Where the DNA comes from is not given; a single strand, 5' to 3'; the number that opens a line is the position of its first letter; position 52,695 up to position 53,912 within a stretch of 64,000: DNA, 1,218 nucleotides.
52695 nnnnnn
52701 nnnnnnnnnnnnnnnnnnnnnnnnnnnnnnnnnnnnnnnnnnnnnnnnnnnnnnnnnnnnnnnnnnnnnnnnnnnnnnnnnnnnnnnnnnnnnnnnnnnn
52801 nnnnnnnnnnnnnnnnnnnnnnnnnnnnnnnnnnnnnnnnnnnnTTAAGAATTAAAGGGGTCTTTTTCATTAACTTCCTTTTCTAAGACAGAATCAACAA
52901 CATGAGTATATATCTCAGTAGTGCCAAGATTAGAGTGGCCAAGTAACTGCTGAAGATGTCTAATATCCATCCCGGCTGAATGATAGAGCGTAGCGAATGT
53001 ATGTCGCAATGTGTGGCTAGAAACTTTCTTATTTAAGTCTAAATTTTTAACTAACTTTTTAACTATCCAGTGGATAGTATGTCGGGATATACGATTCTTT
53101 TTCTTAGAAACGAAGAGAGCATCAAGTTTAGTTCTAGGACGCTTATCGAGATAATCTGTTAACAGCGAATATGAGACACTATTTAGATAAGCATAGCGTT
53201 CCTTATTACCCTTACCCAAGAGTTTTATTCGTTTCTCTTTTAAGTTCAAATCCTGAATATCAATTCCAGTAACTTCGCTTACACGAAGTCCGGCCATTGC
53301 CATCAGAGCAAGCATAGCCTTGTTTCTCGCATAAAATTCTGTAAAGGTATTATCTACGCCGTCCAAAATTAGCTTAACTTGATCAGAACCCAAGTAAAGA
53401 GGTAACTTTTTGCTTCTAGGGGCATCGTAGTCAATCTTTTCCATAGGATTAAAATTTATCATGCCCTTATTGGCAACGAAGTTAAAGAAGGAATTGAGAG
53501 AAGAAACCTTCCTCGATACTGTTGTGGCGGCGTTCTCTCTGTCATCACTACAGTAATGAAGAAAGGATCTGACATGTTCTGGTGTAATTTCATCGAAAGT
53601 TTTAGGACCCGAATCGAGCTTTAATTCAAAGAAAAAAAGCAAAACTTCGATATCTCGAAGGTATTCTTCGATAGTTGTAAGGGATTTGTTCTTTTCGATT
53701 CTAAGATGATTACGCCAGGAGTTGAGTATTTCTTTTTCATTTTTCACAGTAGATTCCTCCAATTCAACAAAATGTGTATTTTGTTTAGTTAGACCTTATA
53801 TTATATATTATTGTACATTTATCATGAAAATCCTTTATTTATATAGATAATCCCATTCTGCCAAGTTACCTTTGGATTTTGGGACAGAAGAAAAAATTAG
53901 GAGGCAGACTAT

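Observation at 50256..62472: Recombination-dependent replication toolkit: Rad52-like annealase, two Cas4-like Fe-S nucleases, RuvC, AEP primase and DnaB-like helicase, with an integrase embedded antisense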

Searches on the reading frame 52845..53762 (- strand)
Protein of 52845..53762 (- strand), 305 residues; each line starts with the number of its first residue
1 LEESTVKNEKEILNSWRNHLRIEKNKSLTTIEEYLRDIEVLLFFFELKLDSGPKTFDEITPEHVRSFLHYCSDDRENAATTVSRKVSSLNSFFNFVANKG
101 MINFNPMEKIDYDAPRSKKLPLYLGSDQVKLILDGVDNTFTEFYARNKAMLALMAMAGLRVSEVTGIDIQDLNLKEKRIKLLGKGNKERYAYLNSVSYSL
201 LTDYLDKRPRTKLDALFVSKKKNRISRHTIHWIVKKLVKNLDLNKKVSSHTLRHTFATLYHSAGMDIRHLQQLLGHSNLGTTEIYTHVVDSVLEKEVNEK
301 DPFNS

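Call 3: search_protein_families(library=pfam, proteins=[window:52845-53762:-], max_evalue=0.1)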
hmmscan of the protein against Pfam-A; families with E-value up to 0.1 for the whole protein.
window:52845-53762:- (305 aa): 5 families
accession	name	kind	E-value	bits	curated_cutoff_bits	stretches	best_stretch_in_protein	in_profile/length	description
PF00589.27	Phage_integrase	-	1.8e-42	145.5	27.1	1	124-289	3-169/172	Phage integrase family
PF02899.23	Phage_int_SAM_1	-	1.5e-14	54.4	22.3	1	13-98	1-81/83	Phage integrase, N-terminal SAM-like domain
PF13495.12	Phage_int_SAM_4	-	4.5e-10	40.2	27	1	13-97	2-79/85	Phage integrase, N-terminal SAM-like domain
PF13102.12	Phage_int_SAM_5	-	2.9e-06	28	22.3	1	24-108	15-94/98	Phage integrase SAM-like domain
PF20397.3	DUF6690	-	0.024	14.6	27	1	140-172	102-134/245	Family of unknown function (DUF6690)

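Call 4: search_protein_families(library=phrogs, proteins=[window:52845-53762:-], max_evalue=0.01)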
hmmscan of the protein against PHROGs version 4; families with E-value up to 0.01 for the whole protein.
window:52845-53762:- (305 aa): 8 families
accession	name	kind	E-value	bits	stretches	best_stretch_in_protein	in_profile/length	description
phrog_1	-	integration and excision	1.1e-54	187.8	1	10-302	167-449/611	integrase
phrog_216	-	integration and excision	6.3e-41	141.4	1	82-296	15-232/301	integrase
phrog_7685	-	integration and excision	2.1e-15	57.9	1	198-298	138-233/240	integrase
phrog_7269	-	integration and excision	5.8e-12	46.4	1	223-298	6-79/89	integrase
phrog_23271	-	unknown function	2.3e-07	31.7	1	246-296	8-53/67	-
phrog_5830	-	integration and excision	0.00027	21.3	1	78-260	61-244/318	integrase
phrog_34557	-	integration and excision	0.00037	21.3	1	245-294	123-172/183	integrase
phrog_7244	-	integration and excision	0.0016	18.8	1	48-172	107-223/263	integrase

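Call 15: search_protein_families(library=ncbifam, proteins=[window:52845-53762:-], max_evalue=0.01)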
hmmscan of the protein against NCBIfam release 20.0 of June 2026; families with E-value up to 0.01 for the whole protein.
window:52845-53762:- (305 aa): 12 families
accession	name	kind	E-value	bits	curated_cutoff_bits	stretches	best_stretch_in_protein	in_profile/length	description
TIGR02225.1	recomb_XerD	equivalog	2.4e-67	227.3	329.6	1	15-302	2-288/290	site-specific tyrosine recombinase XerD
TIGR02224.1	recomb_XerC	equivalog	5.3e-67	226.3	335.15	1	15-296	2-285/295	tyrosine recombinase XerC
NF001399.0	PRK00283.1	subfamily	1.6e-62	211.5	279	1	7-302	3-297/300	tyrosine recombinase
NF040815.2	recomb_XerA_Arch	equivalog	1.6e-59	201.6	220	1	16-295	3-261/263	site-specific tyrosine recombinase/integron integrase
NF003462.0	PRK05084.1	equivalog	9.2e-36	123.3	267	1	139-299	189-355/360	tyrosine recombinase XerS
NF002331.0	PRK01287.1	subfamily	4.5e-35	121.3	371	1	13-294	30-318/365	site-specific tyrosine recombinase XerC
TIGR02249.1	integrase_gron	subfamily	7.3e-34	117.5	265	2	221-291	233-303/315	integron integrase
NF011946.0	PRK15417.1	equivalog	1.6e-19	70.2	435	2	225-290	252-317/337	integron integrase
NF007370.0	PRK09870.1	subfamily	1e-16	61.2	221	1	123-287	12-178/200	tyrosine-type DNA invertase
NF007371.0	PRK09871.1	subfamily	2.6e-12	46.7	222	1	123-287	6-173/198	tyrosine-type DNA invertase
NF002685.0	PRK02436.1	equivalog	4e-08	33.4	178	1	80-285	55-243/245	site-specific tyrosine recombinase XerD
NF040693.1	recomb_GmtY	equivalog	7.2e-08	32.1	340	2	130-178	200-251/441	gamma-mobile-trio recombinase GmtY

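Call 17: search_dna_similar(query=window:52845-53762:-, collection=phages, mode=protein, max_rows=20)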
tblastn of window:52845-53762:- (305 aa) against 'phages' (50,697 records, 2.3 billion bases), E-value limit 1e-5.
Records with a match: 321; places in all: 321; records where one place covers at least 80% of the query: 172.
Best place of each record, by identity: <60% 321.
By first word of the organism name: Mycobacterium 119; Bacteriophage 50; Gordonia 47; Polaribacter 19; Bacillus 17; Listeria 12; Acinetobacter 6; Brevibacillus 6; Clostridium 6; Enterocloster 6; and 19 more.
By host as written in the record: Mycobacterium smegmatis mc2 155 72; - 62; Gordonia terrae 3612 31; Mycobacterium smegmatis mc#155 13; Listeria monocytogenes 12; Polaribacter sp. HaHaR_3_91 11; Brevibacillus laterosporus 6; Polaribacter sp. R2A056_3_33 6; and 67 more.
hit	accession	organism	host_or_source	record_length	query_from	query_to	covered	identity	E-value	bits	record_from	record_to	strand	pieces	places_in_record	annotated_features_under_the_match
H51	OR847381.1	Listeria phage LM 4-11-1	Listeria monocytogenes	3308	10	288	91%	34.9%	8e-30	124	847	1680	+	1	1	record has no annotation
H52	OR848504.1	Listeria phage LM 4-14-1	Listeria monocytogenes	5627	10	288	91%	34.9%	9e-30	124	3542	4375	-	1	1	record has no annotation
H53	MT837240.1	Bacteriophage sp.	human fecal samples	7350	12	298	94%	33.7%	9e-32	130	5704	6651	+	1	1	record has no annotation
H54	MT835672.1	Bacteriophage sp.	human fecal samples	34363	6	304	98%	31.7%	3e-25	111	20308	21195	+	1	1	record has no annotation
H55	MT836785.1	Bacteriophage sp.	human fecal samples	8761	12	304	96%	32.1%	2e-28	120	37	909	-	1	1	record has no annotation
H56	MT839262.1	Bacteriophage sp.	human fecal samples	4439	59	303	80%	38.2%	1e-29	124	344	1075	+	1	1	record has no annotation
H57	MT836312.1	Bacteriophage sp.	human fecal samples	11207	7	304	98%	31.3%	2e-25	112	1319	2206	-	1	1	record has no annotation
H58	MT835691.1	Bacteriophage sp.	human fecal samples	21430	12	304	96%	31.6%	4e-24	108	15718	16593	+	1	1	record has no annotation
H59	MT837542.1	Bacteriophage sp.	human fecal samples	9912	12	302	95%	31.4%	2e-29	123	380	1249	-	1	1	record has no annotation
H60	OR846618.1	Enterococcus phage Efs 1-1-1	Enterococcus faecalis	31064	10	288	91%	32.6%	9e-27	115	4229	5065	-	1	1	record has no annotation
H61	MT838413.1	Bacteriophage sp.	human fecal samples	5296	12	304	96%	30.8%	1e-24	109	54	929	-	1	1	record has no annotation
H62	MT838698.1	Bacteriophage sp.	human fecal samples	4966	9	302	96%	30.7%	3e-24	108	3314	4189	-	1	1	record has no annotation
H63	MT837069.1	Bacteriophage sp.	human fecal samples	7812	13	303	95%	30.9%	2e-20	97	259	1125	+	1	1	record has no annotation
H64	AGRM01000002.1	Salmonella enterica subsp. houtenae str. ATCC BAA-1581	Homo sapiens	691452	1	302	99%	29.7%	5e-23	105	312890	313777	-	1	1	tyrosine recombinase XerD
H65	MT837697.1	Bacteriophage sp.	human fecal samples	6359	11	303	96%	30.6%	2e-28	120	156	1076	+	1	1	record has no annotation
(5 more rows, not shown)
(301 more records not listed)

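Call 19: find_encoding_contigs(protein=window:52845-53762:-, flank=10000, max_places=6)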
Protein window:52845-53762:- (305 aa): no gene with exactly this product is on record in the collection.

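Call 20: find_homologous_proteins(query=window:52845-53762:-)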
Query window:52845-53762:- (305 aa): 1214 proteins with E <= 0.001 among 2162 candidates; the best 120 are listed.
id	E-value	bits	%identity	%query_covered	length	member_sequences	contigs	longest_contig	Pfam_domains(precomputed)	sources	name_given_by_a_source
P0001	5.0e-194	661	100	98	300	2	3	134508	PF13495.13,PF13102.13,PF00589.28,PF02899.24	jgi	jgi:site-specific recombinase XerD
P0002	5.5e-50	188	37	97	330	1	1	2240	PF00589.28,PF02899.24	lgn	-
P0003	8.4e-49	184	39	95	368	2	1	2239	PF00589.28,PF02899.24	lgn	-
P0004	2.9e-47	179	37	92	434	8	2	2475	PF00589.28,PF02899.24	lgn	-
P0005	1.4e-46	177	39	92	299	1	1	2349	PF13495.13,PF13102.13,PF00589.28,PF02899.24,PF22823.3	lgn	-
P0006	1.6e-46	177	39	92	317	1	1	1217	PF13495.13,PF13102.13,PF00589.28,PF02899.24,PF22823.3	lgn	-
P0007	3.3e-45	173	37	96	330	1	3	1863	PF13495.13,PF00589.28,PF02899.24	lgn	-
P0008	3.5e-45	173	37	96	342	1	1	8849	PF00589.28,PF02899.24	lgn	-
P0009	1.2e-44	171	35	95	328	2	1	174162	PF13495.13,PF00589.28,PF02899.24,PF22823.3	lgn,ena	-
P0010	4.1e-44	169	35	96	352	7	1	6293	PF00589.28,PF02899.24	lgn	-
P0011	6.8e-44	168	34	96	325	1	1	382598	PF13495.13,PF00589.28,PF02899.24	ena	-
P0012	1.9e-43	167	38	82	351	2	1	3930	PF00589.28,PF02899.24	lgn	-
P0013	3.2e-43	166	38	96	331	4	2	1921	PF13495.13,PF00589.28,PF02899.24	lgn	-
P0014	3.3e-43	166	38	93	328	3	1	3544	PF00589.28,PF02899.24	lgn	-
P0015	5.3e-43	165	34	99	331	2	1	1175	PF13495.13,PF00589.28,PF02899.24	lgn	-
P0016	5.3e-43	165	39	80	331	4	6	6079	PF00589.28,PF02899.24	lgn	-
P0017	6.2e-43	165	35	96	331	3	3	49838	PF13495.13,PF00589.28,PF02899.24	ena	-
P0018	7.1e-43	165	35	93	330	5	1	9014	PF00589.28,PF02899.24,PF22823.3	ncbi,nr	ncbi:MAG: tyrosine-type recombinase/integrase [Clostridiales bacterium]|nr:tyrosine-type recombinase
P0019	9.1e-43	165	36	100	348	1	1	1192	PF00589.28,PF02899.24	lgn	-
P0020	1.2e-42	164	35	94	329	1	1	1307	PF13495.13,PF00589.28,PF02899.24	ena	-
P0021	1.3e-42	164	37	94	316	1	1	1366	PF13495.13,PF00589.28,PF02899.24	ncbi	-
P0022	1.3e-42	164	39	92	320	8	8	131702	PF00589.28,PF02899.24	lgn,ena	-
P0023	1.3e-42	164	37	94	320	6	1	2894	PF13495.13,PF00589.28,PF02899.24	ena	-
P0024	1.6e-42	164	37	94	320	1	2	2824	PF13495.13,PF00589.28,PF02899.24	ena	-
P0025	1.8e-42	164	35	96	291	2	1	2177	PF00589.28,PF02899.24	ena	-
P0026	1.9e-42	164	37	94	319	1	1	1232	PF13495.13,PF00589.28,PF02899.24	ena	-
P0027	1.9e-42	164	37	94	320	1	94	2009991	PF13495.13,PF00589.28,PF02899.24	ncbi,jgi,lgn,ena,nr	ncbi:MAG TPA: tyrosine recombinase XerC [Clostridia bacterium]|jgi:integrase/recombinase XerD|nr:tyr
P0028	1.9e-42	164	36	91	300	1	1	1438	PF13495.13,PF00589.28,PF02899.24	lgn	-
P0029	2.0e-42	164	37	94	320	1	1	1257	PF00589.28,PF02899.24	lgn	-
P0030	2.6e-42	163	37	97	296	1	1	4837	PF13495.13,PF13102.13,PF00589.28,PF02899.24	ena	-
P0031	2.9e-42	163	36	94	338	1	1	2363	PF13495.13,PF00589.28,PF02899.24,PF22823.3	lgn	-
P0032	3.8e-42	163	34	99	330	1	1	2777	PF00589.28,PF02899.24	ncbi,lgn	-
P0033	4.9e-42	162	34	99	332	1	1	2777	PF13495.13,PF00589.28,PF02899.24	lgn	-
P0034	4.9e-42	162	34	99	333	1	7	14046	PF13495.13,PF00589.28,PF02899.24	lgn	-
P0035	5.3e-42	162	35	91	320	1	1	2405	PF13495.13,PF00589.28,PF02899.24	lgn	-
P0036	5.8e-42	162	34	99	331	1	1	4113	PF13495.13,PF00589.28,PF02899.24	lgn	-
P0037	7.5e-42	162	36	90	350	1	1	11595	PF13495.13,PF00589.28,PF02899.24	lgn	-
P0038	7.5e-42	162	34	99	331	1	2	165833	PF13495.13,PF00589.28,PF02899.24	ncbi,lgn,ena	-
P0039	7.9e-42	162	36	97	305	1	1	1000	PF13495.13,PF13102.13,PF00589.28,PF02899.24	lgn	-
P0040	8.3e-42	162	36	94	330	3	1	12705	PF13495.13,PF00589.28,PF02899.24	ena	-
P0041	1.2e-41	161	35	90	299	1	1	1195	PF13495.13,PF00589.28,PF02899.24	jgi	jgi:integrase/recombinase XerD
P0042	1.2e-41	161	33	96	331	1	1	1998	PF13495.13,PF00589.28,PF02899.24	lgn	-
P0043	1.2e-41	161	33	96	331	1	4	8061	PF00589.28,PF02899.24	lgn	-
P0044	1.3e-41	161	34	99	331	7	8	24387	PF13495.13,PF00589.28,PF02899.24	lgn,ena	-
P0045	1.3e-41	161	38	90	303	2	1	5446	PF13495.13,PF00589.28,PF02899.24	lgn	-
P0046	1.4e-41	161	36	96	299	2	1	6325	PF13102.13,PF00589.28,PF02899.24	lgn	-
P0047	1.4e-41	161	33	96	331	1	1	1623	PF00589.28,PF02899.24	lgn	-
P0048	1.5e-41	161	34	98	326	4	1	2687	PF13495.13,PF00589.28,PF02899.24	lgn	-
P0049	1.5e-41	161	33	96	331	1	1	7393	PF13495.13,PF00589.28,PF02899.24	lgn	-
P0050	1.5e-41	161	35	99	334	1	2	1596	PF00589.28,PF02899.24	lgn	-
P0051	1.5e-41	161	38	92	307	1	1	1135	PF13495.13,PF13102.13,PF00589.28,PF02899.24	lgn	-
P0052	1.8e-41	160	36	90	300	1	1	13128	PF00589.28,PF02899.24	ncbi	-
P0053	1.9e-41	160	37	96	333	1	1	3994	PF13495.13,PF00589.28,PF02899.24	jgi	jgi:integrase/recombinase XerD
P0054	2.0e-41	160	33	96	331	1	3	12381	PF00589.28,PF02899.24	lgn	-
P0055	2.2e-41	160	35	96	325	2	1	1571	PF13495.13,PF00589.28,PF02899.24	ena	-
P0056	2.5e-41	160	37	92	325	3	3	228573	PF00589.28,PF02899.24,PF22823.3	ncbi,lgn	-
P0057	3.1e-41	160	36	92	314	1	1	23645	PF00589.28,PF02899.24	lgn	-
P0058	3.2e-41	160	37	92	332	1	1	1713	PF00589.28,PF02899.24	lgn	-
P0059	3.7e-41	159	33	99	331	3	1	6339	PF13495.13,PF00589.28,PF02899.24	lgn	-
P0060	4.3e-41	159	36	93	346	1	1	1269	PF00589.28,PF02899.24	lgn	-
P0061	4.4e-41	159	40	76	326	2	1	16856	PF00589.28,PF02899.24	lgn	-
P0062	4.7e-41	159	33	96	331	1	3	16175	PF00589.28,PF02899.24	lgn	-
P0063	5.6e-41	159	33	99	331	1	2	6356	PF13495.13,PF00589.28,PF02899.24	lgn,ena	-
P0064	5.7e-41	159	36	90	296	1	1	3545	PF13495.13,PF13102.13,PF00589.28,PF02899.24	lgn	-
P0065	7.8e-41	158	39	89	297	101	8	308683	PF13495.13,PF00589.28,PF02899.24,PF22823.3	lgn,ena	-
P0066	8.9e-41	158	35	94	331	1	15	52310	PF13495.13,PF00589.28,PF02899.24,PF22823.3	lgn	-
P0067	9.1e-41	158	33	99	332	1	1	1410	PF13495.13,PF00589.28,PF02899.24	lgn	-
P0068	1.0e-40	158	37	89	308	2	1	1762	PF13495.13,PF00589.28,PF02899.24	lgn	-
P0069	1.1e-40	158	34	95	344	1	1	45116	PF13495.13,PF00589.28,PF02899.24,PF22823.3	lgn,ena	-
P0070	1.2e-40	158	36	97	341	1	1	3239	PF00589.28,PF02899.24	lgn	-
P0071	1.2e-40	158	37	92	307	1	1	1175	PF13495.13,PF13102.13,PF00589.28,PF02899.24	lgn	-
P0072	1.2e-40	158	35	95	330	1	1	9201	PF13495.13,PF00589.28,PF02899.24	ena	-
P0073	1.3e-40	158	34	97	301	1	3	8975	PF13495.13,PF00589.28,PF02899.24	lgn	-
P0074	1.4e-40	158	36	92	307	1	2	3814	PF13495.13,PF13102.13,PF00589.28,PF02899.24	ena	-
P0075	1.4e-40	158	35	95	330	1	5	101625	PF13495.13,PF00589.28,PF02899.24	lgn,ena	-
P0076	1.4e-40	158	36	92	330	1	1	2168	PF00589.28,PF02899.24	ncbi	-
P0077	1.6e-40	157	37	90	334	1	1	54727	PF13495.13,PF00589.28,PF02899.24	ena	-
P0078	1.8e-40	157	34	95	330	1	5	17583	PF13495.13,PF00589.28,PF02899.24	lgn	-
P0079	1.9e-40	157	34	98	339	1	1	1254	PF00589.28,PF02899.24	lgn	-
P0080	2.0e-40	157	37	89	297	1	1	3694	PF13495.13,PF13102.13,PF00589.28,PF02899.24,PF22823.3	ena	-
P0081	2.0e-40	157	35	94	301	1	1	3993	PF13495.13,PF00589.28,PF02899.24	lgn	-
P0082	2.1e-40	157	33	96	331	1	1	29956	PF13495.13,PF00589.28,PF02899.24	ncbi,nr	ncbi:MAG: tyrosine-type recombinase/integrase [Oscillospiraceae bacterium]|nr:tyrosine-type recombin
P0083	2.2e-40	157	35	94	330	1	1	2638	PF13495.13,PF00589.28,PF02899.24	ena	-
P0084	2.2e-40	157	36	91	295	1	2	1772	PF00589.28,PF02899.24,PF22823.3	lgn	-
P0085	2.4e-40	157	34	94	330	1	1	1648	PF13495.13,PF00589.28,PF02899.24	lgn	-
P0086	2.5e-40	157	34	94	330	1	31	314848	PF13495.13,PF00589.28,PF02899.24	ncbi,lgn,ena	-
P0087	2.7e-40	157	34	95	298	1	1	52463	PF13495.13,PF00589.28,PF02899.24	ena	-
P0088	3.0e-40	156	34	95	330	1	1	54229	PF13495.13,PF00589.28,PF02899.24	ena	-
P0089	3.2e-40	156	34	94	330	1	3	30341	PF13495.13,PF00589.28,PF02899.24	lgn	-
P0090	3.6e-40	156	36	92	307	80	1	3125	PF13495.13,PF13102.13,PF00589.28,PF02899.24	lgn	-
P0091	3.7e-40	156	34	95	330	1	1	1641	PF13495.13,PF00589.28,PF02899.24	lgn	-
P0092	3.7e-40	156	34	95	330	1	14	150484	PF13495.13,PF00589.28,PF02899.24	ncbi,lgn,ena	-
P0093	3.7e-40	156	34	95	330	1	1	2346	PF13495.13,PF00589.28,PF02899.24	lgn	-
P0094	3.7e-40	156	34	95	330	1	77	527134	PF13495.13,PF00589.28,PF02899.24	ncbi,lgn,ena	-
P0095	3.8e-40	156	34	95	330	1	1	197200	PF13495.13,PF00589.28,PF02899.24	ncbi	-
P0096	3.8e-40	156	34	95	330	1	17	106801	PF13495.13,PF00589.28,PF02899.24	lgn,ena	-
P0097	3.8e-40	156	34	95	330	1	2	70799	PF13495.13,PF00589.28,PF02899.24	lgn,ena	-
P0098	3.9e-40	156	35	96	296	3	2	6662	PF13102.13,PF00589.28,PF02899.24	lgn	-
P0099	4.7e-40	156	34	95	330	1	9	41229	PF13495.13,PF00589.28,PF02899.24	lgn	-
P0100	5.0e-40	156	34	95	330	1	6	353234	PF13495.13,PF00589.28,PF02899.24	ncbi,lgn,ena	-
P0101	5.0e-40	156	34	95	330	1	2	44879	PF13495.13,PF00589.28,PF02899.24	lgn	-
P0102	5.1e-40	156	34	95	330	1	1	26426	PF13495.13,PF00589.28,PF02899.24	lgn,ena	-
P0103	5.1e-40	156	34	95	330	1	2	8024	PF13495.13,PF00589.28,PF02899.24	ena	-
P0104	5.5e-40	156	34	95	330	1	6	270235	PF13495.13,PF00589.28,PF02899.24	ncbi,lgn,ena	-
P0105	5.5e-40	156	36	92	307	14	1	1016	PF13495.13,PF00589.28,PF02899.24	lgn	-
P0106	5.6e-40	156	35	95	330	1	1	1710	PF13495.13,PF00589.28,PF02899.24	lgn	-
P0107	5.9e-40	155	34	95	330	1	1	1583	PF13495.13,PF00589.28,PF02899.24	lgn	-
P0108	6.9e-40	155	38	89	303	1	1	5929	PF13495.13,PF00589.28,PF02899.24,PF22823.3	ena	-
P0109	6.9e-40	155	35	90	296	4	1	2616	PF13495.13,PF13102.13,PF00589.28,PF02899.24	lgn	-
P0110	7.4e-40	155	34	95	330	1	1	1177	PF13495.13,PF00589.28,PF02899.24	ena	-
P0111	7.9e-40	155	38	89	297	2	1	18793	PF13495.13,PF00589.28,PF02899.24,PF22823.3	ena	-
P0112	8.5e-40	155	34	95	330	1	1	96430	PF13495.13,PF00589.28,PF02899.24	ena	-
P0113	9.1e-40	155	34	95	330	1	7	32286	PF13495.13,PF00589.28,PF02899.24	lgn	-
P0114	9.1e-40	155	34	93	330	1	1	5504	PF00589.28,PF02899.24,PF22823.3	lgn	-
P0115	1.0e-39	155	36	92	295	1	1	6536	PF13495.13,PF00589.28,PF02899.24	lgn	-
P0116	1.0e-39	155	33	90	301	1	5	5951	PF13495.13,PF13102.13,PF00589.28,PF02899.24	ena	-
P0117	1.2e-39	155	34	95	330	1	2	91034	PF13495.13,PF00589.28,PF02899.24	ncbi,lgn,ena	-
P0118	1.2e-39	154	38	89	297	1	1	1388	PF13495.13,PF13102.13,PF00589.28,PF02899.24,PF22823.3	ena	-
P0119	1.3e-39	154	35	93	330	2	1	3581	PF00589.28,PF02899.24,PF22823.3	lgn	-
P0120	1.3e-39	154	35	92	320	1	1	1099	PF00589.28,PF02899.24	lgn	-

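Call 21: find_encoding_contigs(protein=P0001, flank=10000, max_places=6)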
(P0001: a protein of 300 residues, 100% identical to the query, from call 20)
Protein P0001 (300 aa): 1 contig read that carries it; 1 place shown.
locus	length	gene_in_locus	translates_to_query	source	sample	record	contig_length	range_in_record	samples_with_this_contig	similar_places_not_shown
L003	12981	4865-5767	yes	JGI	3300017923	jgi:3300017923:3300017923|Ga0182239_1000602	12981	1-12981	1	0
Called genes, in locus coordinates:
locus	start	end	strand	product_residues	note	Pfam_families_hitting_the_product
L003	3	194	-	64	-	?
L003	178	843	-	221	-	-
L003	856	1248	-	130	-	-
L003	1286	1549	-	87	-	-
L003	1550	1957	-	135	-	-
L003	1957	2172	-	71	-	-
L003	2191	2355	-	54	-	-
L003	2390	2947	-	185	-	-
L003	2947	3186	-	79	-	-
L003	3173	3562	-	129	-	-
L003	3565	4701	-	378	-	PF13481:AAA_25 (weak), PF03796:DnaB_C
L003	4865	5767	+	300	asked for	PF02899:Phage_int_SAM_1, PF13102:Phage_int_SAM_5 (weak), PF13495:Phage_int_SAM_4, PF00589:Phage_integrase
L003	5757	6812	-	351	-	PF08708:PriCT_1 (weak)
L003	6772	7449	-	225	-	-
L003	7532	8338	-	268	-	-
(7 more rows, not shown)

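Call 45: find_encoding_contigs(protein=P0022, flank=8000, max_places=2)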
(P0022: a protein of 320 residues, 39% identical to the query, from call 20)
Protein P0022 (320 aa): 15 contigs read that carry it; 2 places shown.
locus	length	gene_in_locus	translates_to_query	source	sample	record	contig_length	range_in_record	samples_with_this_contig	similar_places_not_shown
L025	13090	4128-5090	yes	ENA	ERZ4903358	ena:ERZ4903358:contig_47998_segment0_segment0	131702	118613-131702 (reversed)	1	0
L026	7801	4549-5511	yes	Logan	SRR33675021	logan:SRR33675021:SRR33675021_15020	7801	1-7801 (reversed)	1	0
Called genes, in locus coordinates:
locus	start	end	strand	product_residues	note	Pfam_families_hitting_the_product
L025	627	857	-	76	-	-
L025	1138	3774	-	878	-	PF00690:Cation_ATPase_N, PF00122:E1-E2_ATPase, PF00702:Hydrolase, PF13246:Cation_ATPase, PF00689:Cation_ATPase_C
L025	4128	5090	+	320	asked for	PF02899:Phage_int_SAM_1 (faint), PF00589:Phage_integrase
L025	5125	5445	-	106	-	PF01476:LysM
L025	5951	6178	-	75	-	-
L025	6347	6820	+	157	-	-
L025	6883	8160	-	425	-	PF06689:zf-C4_ClpX, PF00493:MCM (weak), PF01078:Mg_chelatase (faint), PF05496:RuvB_N (weak), PF00004:AAA, PF07724:AAA_2, PF07728:AAA_5 (weak), PF10431:ClpB_D2-small, +1 more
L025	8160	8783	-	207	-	PF00574:CLP_protease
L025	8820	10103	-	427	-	PF05697:Trigger_N, PF00254:FKBP_C, PF05698:Trigger_C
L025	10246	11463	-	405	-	PF17167:Glyco_hydro_94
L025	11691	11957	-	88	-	-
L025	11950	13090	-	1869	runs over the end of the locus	PF10091:Glycoamylase, PF06165:GH94_b-supersand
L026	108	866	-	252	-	PF01966:HD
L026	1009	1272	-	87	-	-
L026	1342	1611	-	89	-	-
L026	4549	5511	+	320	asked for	PF02899:Phage_int_SAM_1 (faint), PF00589:Phage_integrase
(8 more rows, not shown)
